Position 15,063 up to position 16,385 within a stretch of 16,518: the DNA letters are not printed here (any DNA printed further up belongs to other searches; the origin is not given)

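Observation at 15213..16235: Zinc-ribbon / Mrr-like PD-(D/E)xK nuclease with an unassignable C-terminal domain, directly behind the integrase (candidate defence or mobile-element nuclease)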

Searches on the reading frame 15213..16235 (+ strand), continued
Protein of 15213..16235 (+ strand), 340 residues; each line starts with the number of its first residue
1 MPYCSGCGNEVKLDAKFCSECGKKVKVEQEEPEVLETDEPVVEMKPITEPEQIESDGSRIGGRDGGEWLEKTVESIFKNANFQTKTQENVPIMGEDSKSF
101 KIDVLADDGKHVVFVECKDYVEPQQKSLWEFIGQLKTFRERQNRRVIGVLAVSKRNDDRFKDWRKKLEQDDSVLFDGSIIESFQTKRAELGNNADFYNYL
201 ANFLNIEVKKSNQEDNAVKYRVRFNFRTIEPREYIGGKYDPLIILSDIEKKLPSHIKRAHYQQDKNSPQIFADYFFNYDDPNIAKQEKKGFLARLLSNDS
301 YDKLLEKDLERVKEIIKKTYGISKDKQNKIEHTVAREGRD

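Call 23: search_protein_families(library=pfam, proteins=[P0038, P0044, P0045, P0049, P0050, P0053, P0062, P0067, P0094, P0140], max_evalue=0.01)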
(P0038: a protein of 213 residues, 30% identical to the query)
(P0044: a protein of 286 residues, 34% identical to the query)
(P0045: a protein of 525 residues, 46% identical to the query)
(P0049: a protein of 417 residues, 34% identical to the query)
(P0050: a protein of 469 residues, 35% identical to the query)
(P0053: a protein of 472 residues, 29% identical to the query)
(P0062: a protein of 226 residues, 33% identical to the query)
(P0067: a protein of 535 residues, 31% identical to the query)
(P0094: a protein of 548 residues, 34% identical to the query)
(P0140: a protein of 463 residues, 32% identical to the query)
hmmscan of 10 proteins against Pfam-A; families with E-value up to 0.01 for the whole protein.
P0038 (213 aa): 5 families
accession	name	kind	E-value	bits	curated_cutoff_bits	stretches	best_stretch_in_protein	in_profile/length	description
PF04471.18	Mrr_cat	-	1.4e-13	51.4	21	1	51-163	5-112/115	Restriction endonuclease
PF13240.11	Zn_Ribbon_1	-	9.7e-07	28.8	25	1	3-24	1-22/23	zinc-ribbon domain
PF12773.13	DZR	-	0.0008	20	27.3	1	4-26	1-23/45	Double zinc ribbon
PF09297.16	Zn_ribbon_NUD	-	0.00088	19.4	24.8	0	14-29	2-17/32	NADH pyrophosphatase zinc ribbon domain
PF08378.17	NERD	-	0.0067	17.4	22.1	0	75-123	26-74/111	Nuclease-related domain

P0044 (286 aa): 11 families
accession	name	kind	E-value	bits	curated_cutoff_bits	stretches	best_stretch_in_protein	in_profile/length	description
PF04471.18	Mrr_cat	-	1.1e-17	64.6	21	1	62-173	7-113/115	Restriction endonuclease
PF13156.12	Mrr_cat_2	-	1.3e-07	32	22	1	95-173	32-112/127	Restriction endonuclease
PF13240.11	Zn_Ribbon_1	-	8.2e-07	29.1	25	1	3-25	1-23/23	zinc-ribbon domain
PF22722.2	NA-iREase1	-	4.9e-06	26.9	27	1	65-171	2-104/106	NACHT-associated inactive Restriction Endonuclease 1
PF12773.13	DZR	-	5e-05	23.8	27.3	1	3-25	14-34/45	Double zinc ribbon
PF13248.11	Zn_ribbon_3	-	8.8e-05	22.3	27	1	4-25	5-26/26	zinc-ribbon domain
PF14803.11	Zn_ribbon_Nudix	-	0.00045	20.5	25.6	0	16-26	1-11/34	Nudix N-terminal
PF08378.17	NERD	-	0.0012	19.8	22.1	1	61-127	2-69/111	Nuclease-related domain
PF01870.24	Hjc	-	0.0023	18.3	21.1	1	88-130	25-67/93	Archaeal holliday junction resolvase (hjc)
PF13005.12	zf-IS66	-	0.0039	18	27.3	0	16-40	2-27/46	zinc-finger binding domain of transposase IS66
PF03119.21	DNA_ligase_ZBD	-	0.0047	17.2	25.8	0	18-27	2-11/27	NAD-dependent DNA ligase C4 zinc finger domain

P0045 (525 aa): 7 families
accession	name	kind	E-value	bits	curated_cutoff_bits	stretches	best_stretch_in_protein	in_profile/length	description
PF04471.18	Mrr_cat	-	3.9e-16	59.6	21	1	53-159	8-113/115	Restriction endonuclease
PF13240.11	Zn_Ribbon_1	-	0.00013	22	25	1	4-27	1-23/23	zinc-ribbon domain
PF13248.11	Zn_ribbon_3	-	0.0002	21.1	27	1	5-27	5-26/26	zinc-ribbon domain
PF12773.13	DZR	-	0.00041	20.9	27.3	1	3-28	13-35/45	Double zinc ribbon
PF22722.2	NA-iREase1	-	0.0012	19.3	27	1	54-157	1-104/106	NACHT-associated inactive Restriction Endonuclease 1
PF13156.12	Mrr_cat_2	-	0.0079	16.5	22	0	85-150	32-103/127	Restriction endonuclease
PF18912.6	DZR_2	-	0.0089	16.3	27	1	3-30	22-49/56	Double zinc ribbon domain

P0049 (417 aa): 8 families
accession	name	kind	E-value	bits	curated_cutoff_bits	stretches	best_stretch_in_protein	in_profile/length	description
PF04471.18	Mrr_cat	-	4.6e-18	65.9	21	1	59-166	7-113/115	Restriction endonuclease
PF13240.11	Zn_Ribbon_1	-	1.3e-05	25.3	25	1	4-27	1-23/23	zinc-ribbon domain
PF13248.11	Zn_ribbon_3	-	6e-05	22.8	27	1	3-25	3-24/26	zinc-ribbon domain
PF22722.2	NA-iREase1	-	0.00019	21.8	27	1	61-163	1-103/106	NACHT-associated inactive Restriction Endonuclease 1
PF08378.17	NERD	-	0.00046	21.1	22.1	1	62-125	6-72/111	Nuclease-related domain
PF10571.15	UPF0547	-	0.00087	19.8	29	1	3-26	1-23/26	Uncharacterised protein family UPF0547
PF12773.13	DZR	-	0.0023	18.5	27.3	1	3-28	13-35/45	Double zinc ribbon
PF13156.12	Mrr_cat_2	-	0.0063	16.8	22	0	85-157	25-101/127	Restriction endonuclease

P0050 (469 aa): 7 families
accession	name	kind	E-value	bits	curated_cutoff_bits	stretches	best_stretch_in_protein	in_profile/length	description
PF04471.18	Mrr_cat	-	1.4e-16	61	21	1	63-176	7-113/115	Restriction endonuclease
PF13240.11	Zn_Ribbon_1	-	5.6e-06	26.4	25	1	3-25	1-23/23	zinc-ribbon domain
PF13156.12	Mrr_cat_2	-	0.00019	21.8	22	1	97-156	32-94/127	Restriction endonuclease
PF22722.2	NA-iREase1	-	0.00024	21.5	27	1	65-161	1-92/106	NACHT-associated inactive Restriction Endonuclease 1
PF10571.15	UPF0547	-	0.00026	21.5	29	1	2-24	1-23/26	Uncharacterised protein family UPF0547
PF13248.11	Zn_ribbon_3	-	0.0003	20.6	27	1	2-22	3-23/26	zinc-ribbon domain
PF12773.13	DZR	-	0.00037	21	27.3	1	3-22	26-45/45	Double zinc ribbon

P0053 (472 aa): 7 families
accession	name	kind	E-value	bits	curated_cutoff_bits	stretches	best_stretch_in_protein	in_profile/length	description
PF04471.18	Mrr_cat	-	7.6e-18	65.2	21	1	68-180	7-113/115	Restriction endonuclease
PF13156.12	Mrr_cat_2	-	1.7e-05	25.1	22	1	101-161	32-95/127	Restriction endonuclease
PF22722.2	NA-iREase1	-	0.00024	21.5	27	1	71-173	2-99/106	NACHT-associated inactive Restriction Endonuclease 1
PF13240.11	Zn_Ribbon_1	-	0.00025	21.2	25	1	3-23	1-21/23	zinc-ribbon domain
PF01870.24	Hjc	-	0.00067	20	21.1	1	74-127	6-56/93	Archaeal holliday junction resolvase (hjc)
PF12773.13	DZR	-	0.0015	19.1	27.3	1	2-22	25-45/45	Double zinc ribbon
PF08378.17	NERD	-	0.0069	17.3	22.1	0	69-123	4-60/111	Nuclease-related domain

P0062 (226 aa): 7 families
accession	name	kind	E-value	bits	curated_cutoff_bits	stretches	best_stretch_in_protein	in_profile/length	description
PF04471.18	Mrr_cat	-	2.1e-20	73.4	21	1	63-170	6-113/115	Restriction endonuclease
PF22722.2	NA-iREase1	-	1.3e-07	32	27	1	66-167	1-103/106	NACHT-associated inactive Restriction Endonuclease 1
PF13240.11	Zn_Ribbon_1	-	5.8e-07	29.5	25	1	3-26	1-23/23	zinc-ribbon domain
PF13248.11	Zn_ribbon_3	-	6.5e-06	25.9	27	1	1-26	2-26/26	zinc-ribbon domain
PF13156.12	Mrr_cat_2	-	8.6e-06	26.1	22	1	68-157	8-97/127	Restriction endonuclease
PF12773.13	DZR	-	0.0014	19.1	27.3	1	3-28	14-36/45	Double zinc ribbon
PF13635.12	DUF4143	-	0.0014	18.9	28.1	1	62-111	106-158/160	Domain of unknown function (DUF4143)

P0067 (535 aa): 9 families
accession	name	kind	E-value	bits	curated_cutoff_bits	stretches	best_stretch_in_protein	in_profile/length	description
PF04471.18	Mrr_cat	-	1.5e-14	54.6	21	1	78-186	6-113/115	Restriction endonuclease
PF13240.11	Zn_Ribbon_1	-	3.3e-05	24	25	1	6-28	1-23/23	zinc-ribbon domain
PF24460.1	DUF7575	-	0.00018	21.2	28.5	1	7-28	6-27/28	Domain of unknown function (DUF7575)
PF12773.13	DZR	-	0.00035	21.1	27.3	1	5-25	25-45/45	Double zinc ribbon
PF10571.15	UPF0547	-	0.00047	20.7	29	1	5-27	1-23/26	Uncharacterised protein family UPF0547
PF23475.1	zf-Tbcl_FmdE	-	0.001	18.9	23.2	1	405-428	5-28/35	FmdE treble clef zinc finger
PF08378.17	NERD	-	0.0026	18.7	22.1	1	90-131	17-58/111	Nuclease-related domain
PF13248.11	Zn_ribbon_3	-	0.0026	17.6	27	1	7-27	5-25/26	zinc-ribbon domain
PF03008.20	DUF234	-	0.0069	17.2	22.5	0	62-129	18-89/100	Archaea bacterial proteins of unknown function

P0094 (548 aa): 1 family
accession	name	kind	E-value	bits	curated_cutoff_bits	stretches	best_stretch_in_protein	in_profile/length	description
PF04471.18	Mrr_cat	-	3.9e-16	59.6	21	1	64-174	6-112/115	Restriction endonuclease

P0140 (463 aa): 5 families
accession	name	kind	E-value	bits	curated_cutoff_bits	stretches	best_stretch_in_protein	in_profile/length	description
PF04471.18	Mrr_cat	-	1.1e-19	71.1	21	1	56-169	6-112/115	Restriction endonuclease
PF13240.11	Zn_Ribbon_1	-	1.7e-07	31.3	25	1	2-23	1-22/23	zinc-ribbon domain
PF24460.1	DUF7575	-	0.00024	20.8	28.5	1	3-24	6-27/28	Domain of unknown function (DUF7575)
PF12773.13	DZR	-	0.00087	19.8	27.3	1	3-24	1-22/45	Double zinc ribbon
PF10571.15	UPF0547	-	0.0018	18.8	29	1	3-20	3-20/26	Uncharacterised protein family UPF0547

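Call 27: search_solved_structures(query=A2, max_evalue=10, show_alignments=2)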
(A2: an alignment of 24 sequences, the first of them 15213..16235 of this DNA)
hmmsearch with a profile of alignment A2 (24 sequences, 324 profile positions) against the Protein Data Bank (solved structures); distinct sequences matched with E-value up to 10: 4.
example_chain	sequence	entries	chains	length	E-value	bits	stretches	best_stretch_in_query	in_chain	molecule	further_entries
8g4k_A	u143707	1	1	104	0.017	17.5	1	154-228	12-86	5HCS_TGFBR2_1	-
1y88_A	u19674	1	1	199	0.064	15.5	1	40-87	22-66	Hypothetical protein AF1548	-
2yny_A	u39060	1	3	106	0.66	12.2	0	284-307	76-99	GENERAL CONTROL PROTEIN GCN4, PUTATIVE INNER MEMBRANE PROTEIN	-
2nbs_A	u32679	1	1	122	1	11.6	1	103-140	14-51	E_1r26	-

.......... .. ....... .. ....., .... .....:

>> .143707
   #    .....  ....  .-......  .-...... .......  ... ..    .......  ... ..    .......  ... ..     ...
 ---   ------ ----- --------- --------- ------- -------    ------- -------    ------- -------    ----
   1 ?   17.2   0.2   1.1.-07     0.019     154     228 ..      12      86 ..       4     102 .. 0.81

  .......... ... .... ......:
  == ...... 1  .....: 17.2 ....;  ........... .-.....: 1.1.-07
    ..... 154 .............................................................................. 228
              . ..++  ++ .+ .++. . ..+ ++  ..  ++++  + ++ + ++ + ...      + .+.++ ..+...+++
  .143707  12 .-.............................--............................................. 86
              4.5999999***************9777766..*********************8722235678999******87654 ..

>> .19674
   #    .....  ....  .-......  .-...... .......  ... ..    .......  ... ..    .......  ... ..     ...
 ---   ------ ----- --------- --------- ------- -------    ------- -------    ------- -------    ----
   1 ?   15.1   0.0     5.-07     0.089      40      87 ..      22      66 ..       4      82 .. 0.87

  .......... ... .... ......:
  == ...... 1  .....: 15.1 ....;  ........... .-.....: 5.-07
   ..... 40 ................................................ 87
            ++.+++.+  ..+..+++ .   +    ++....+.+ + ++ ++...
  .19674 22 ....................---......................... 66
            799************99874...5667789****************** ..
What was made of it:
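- Closest known: Nuclease domains of Can2/Card1/VC1899 and AF1548. Same: AF1548 is also the best PDB sequence-profile hit apart from a de novo designed protein (E 0.06, call 27).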

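Call 30: predict_structure(alignment_id=A2)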
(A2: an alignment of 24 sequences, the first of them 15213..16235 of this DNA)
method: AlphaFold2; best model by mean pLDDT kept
length: 340 residues; sequences in the alignment: 24
mean_pLDDT: 80.5   pTM: 0.50
mean pLDDT of the five models: 80.5, 78.7, 78.6, 77.6, 74.1
residues with pLDDT >= 90: 149; 70-90: 118; 50-70: 29; < 50: 44
segments of 3 or more residues with pLDDT < 50: 29-56, 210-214, 284-292
pLDDT, mean of each block of 10 residues (from residue 1): 79 82 68 40 37 53 71 95 92 79 93 93 89 94 92 88 93 95 90 87 79 62 94 85 91 90 90 87 49 57 88 95 85 74
secondary structure, 60 per line:
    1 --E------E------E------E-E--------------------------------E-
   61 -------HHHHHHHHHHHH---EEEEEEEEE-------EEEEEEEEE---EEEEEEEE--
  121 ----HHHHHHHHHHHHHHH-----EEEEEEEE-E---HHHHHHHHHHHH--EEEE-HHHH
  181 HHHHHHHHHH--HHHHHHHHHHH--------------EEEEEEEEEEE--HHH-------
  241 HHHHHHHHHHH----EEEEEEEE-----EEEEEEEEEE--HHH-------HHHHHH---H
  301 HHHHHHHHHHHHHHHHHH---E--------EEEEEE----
elements in order: H68-79 E83-91 E99-107 E111-118 H125-139 E145-152 H158-169 E172-175 H177-190 H193-203 E218-228 H241-251 E256-263 E269-278 H291-296 H300-318 E331-336
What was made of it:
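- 15288..15398 (+): Acidic, Pro-containing disordered linker (residues 26-62). pLDDT <50 for residues 29-56 (call 30).
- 15768..15824 (+): Two-helix connector (residues 186-204). Helices 177-190 and 193-203 in the model (call 30).
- On PD-(D/E)xK nuclease superfamily: The AlphaFold2 model has H68-79, E83-91, E99-107, E111-118, H125-139, E145-152, with pLDDT ~90 (call 30). They sit on the expected secondary-structure elements (call 30).
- Checked: Residues 29-56 are acidic and predicted disordered (pLDDT <50, call 30). The AlphaFold2 model has alpha-beta-beta-beta-alpha-beta-alpha-beta topology with pLDDT ~90 over residues 68-175 (call 30).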

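Call 32: fold_search(model_id=the predicted structure, library=pdb)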
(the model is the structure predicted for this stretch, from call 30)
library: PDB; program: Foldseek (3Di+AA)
matches with E <= 10: 842; with E <= 0.001: 3
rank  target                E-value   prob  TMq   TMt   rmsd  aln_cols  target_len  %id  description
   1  1xmx                  1.2e-04  1.00  0.30  0.27   4.1       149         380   15  Crystal structure of protein VC1899 from Vibrio cholerae (released 2004-11-16)
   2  8q3y_A                3.1e-04  1.00  0.30  0.24   3.9       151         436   13  Crystal structure of apo Can2 from Thermoanaerobacter brockii (released 2023-11-22)
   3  1y88                  5.0e-04  1.00  0.28  0.49   3.1       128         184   15  Crystal Structure of Protein of Unknown Function AF1548 (released 2004-12-21)
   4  8bao_B                1.6e-03  1.00  0.28  0.27   6.4       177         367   17  Dysgonamonadaceae bacterium CRISPR ancillary nuclease 2 (released 2022-11-30)
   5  4f0p_C                1.6e-03  0.99  0.22  0.17  11.4       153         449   14  MspJI Restriction Endonuclease - P31 Form (released 2012-08-08)
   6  8q44_B                1.7e-03  1.00  0.30  0.24   4.1       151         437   14  Crystal structure of cA4-bound Can2 (E364R) in complex with oligo-T DNA (released 2023-11-22)
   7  9u49_A                2.3e-03  1.00  0.27  0.23   5.2       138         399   14  crystal structure of Cdn1 in complex with cA4 (released 2026-02-04)
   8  2vld_A                2.6e-03  1.00  0.24  0.35   5.9       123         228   18  crystal structure of a repair endonuclease from Pyrococcus abyssi (released 2009-05-19)
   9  9dou_A                2.7e-03  0.97  0.21  0.09  14.3       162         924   14  Taeniopygia guttata R2 retrotransposon (R2Tg) initiating target-primed reverse transcription (released 2025-05-21)
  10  9ibq_A                3.1e-03  0.99  0.25  0.28   6.6       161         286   11  Structure of BstEII with DNA substrate (released 2026-03-04)
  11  4f0p_B                3.3e-03  0.92  0.18  0.14  12.2       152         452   16  MspJI Restriction Endonuclease - P31 Form (released 2012-08-08)
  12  9nl3_A                3.5e-03  0.99  0.22  0.08  13.0       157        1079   14  Structure of R2 retrotransposon protein from Taeniopygia guttata initiating target-primed reverse transcription (released 2025-06-18)
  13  4f0p_A                3.5e-03  0.96  0.21  0.16  11.5       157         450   16  MspJI Restriction Endonuclease - P31 Form (released 2012-08-08)
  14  8q42_B                3.7e-03  1.00  0.30  0.24   3.8       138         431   15  Crystal structure of cA4-bound Can2 (E341A) in complex with oligo-A DNA (released 2023-11-22)
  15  8bao_A                3.7e-03  1.00  0.28  0.26   6.3       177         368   17  Dysgonamonadaceae bacterium CRISPR ancillary nuclease 2 (released 2022-11-30)
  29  1ob8_A                1.5e-02  1.00  0.18  0.47   4.4        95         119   18  Holliday Junction Resolving Enzyme (released 2004-10-15)
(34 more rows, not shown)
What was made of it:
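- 15399..15767 (+): Mrr_cat-type PD-(D/E)xK nuclease core (residues 63-185). Catalytic candidates: E70, D103, E116, K118. Fold hits VC1899, Can2, AF1548, MspJI, NucS and Hjc (call 32).
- On Archaeal Holliday-junction resolvase (Hjc): Foldseek 1ob8 E 0.015 (call 32).
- Closest known: Nuclease domains of Can2/Card1/VC1899 and AF1548. Same: These are the best structural matches to the nuclease core (Foldseek E 1e-4 to 5e-4, ~130-150 aligned columns, call 32).
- Fold matches include NucS/EndoMS, Hjc and Bax1 (call 32).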

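Call 34: search_protein_families(library=pfam, proteins=[L004:1001-2212:+, L004:3379-4437:+, L004:8921-10705:+, L004:7333-7944:-, L004:4496-5095:-, L004:11109-11738:+, L002:112-1329:+, L011:1656-2993:+, L003:5451-6503:-, L003:11732-12523:+], max_evalue=0.01)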
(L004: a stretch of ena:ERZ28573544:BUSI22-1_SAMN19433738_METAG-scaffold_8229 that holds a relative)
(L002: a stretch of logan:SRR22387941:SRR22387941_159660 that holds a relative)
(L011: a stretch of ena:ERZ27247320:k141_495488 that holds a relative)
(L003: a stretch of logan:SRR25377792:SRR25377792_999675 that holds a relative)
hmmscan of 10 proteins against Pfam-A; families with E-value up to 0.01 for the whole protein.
L004:1001-2212:+ (404 aa): 3 families
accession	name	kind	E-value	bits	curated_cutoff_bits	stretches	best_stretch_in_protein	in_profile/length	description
PF02412.23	TSP_3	-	1.3e-22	79.6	25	2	242-273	4-34/36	Thrombospondin type 3 repeat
PF03380.19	DUF282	-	0.00053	20.3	22.8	0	70-85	15-30/38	Caenorhabditis protein of unknown function, DUF282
PF14066.11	DUF4256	-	0.0053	16.9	27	0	220-272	21-71/173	Protein of unknown function (DUF4256)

L004:3379-4437:+ (353 aa): 1 family
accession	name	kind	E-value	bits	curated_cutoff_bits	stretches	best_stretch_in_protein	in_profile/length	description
PF01867.21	Cas_Cas1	-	3.5e-48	164.6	22.3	1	18-302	6-282/283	CRISPR associated protein Cas1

L004:8921-10705:+ (595 aa): 1 family
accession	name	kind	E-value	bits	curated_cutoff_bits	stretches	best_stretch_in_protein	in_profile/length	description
PF00136.26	DNA_pol_B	-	0.0022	17.3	23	1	394-442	151-195/453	DNA polymerase family B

L004:7333-7944:- (204 aa): 0 families

L004:4496-5095:- (200 aa): 1 family
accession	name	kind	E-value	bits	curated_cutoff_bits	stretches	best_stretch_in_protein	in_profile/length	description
PF02412.23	TSP_3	-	0.0039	17.3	25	1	120-139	15-34/36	Thrombospondin type 3 repeat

L004:11109-11738:+ (210 aa): 0 families

L002:112-1329:+ (406 aa): 0 families

L011:1656-2993:+ (446 aa): 1 family
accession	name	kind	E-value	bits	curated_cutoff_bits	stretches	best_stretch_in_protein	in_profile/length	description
PF04157.22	EAP30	-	0.0041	17.3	26.8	1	290-388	123-218/219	EAP30/Vps36 family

L003:5451-6503:- (351 aa): 0 families

L003:11732-12523:+ (264 aa): 0 families

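Call 35: search_protein_families(library=phrogs, proteins=[window:15213-16232:+, L004:1001-2212:+, L004:8921-10705:+, L002:112-1329:+, L011:1656-2993:+, L003:5451-6503:-, L003:6987-7643:+, L007:10922-14389:+, L004:7333-7944:-, L004:5238-5720:-], max_evalue=0.01)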
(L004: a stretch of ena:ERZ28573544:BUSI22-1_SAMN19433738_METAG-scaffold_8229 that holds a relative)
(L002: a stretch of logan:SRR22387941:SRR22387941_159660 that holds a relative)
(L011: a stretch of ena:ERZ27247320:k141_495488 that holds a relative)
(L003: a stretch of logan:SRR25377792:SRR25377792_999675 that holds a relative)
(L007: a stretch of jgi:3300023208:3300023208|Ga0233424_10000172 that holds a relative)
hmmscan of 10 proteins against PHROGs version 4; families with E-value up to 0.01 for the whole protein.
window:15213-16232:+ (340 aa): 2 families
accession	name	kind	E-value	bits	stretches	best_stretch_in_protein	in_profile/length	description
phrog_2546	-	unknown function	3.7e-07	31.5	1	3-44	2-43/180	-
phrog_9700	-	unknown function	0.0045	17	1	3-33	8-38/483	-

L004:1001-2212:+ (404 aa): 0 families

L004:8921-10705:+ (595 aa): 3 families
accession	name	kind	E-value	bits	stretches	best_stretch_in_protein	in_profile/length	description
phrog_11768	-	DNA, RNA and nucleotide metabolism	4e-61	208.4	1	16-503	11-532/647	DNA polymerase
phrog_1907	-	DNA, RNA and nucleotide metabolism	1.2e-18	68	1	52-498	43-543/629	DNA polymerase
phrog_1252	-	DNA, RNA and nucleotide metabolism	7.1e-08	32.4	1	376-462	379-462/663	DNA polymerase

L002:112-1329:+ (406 aa): 0 families

L011:1656-2993:+ (446 aa): 2 families
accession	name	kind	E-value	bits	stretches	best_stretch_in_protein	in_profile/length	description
phrog_6336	-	unknown function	0.004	18.5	0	356-402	29-72/81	-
phrog_6058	-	unknown function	0.0048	17.7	1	353-412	22-81/113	-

L003:5451-6503:- (351 aa): 0 families

L003:6987-7643:+ (219 aa): 0 families

L007:10922-14389:+ (1156 aa): 0 families

L004:7333-7944:- (204 aa): 0 families

L004:5238-5720:- (161 aa): 0 families
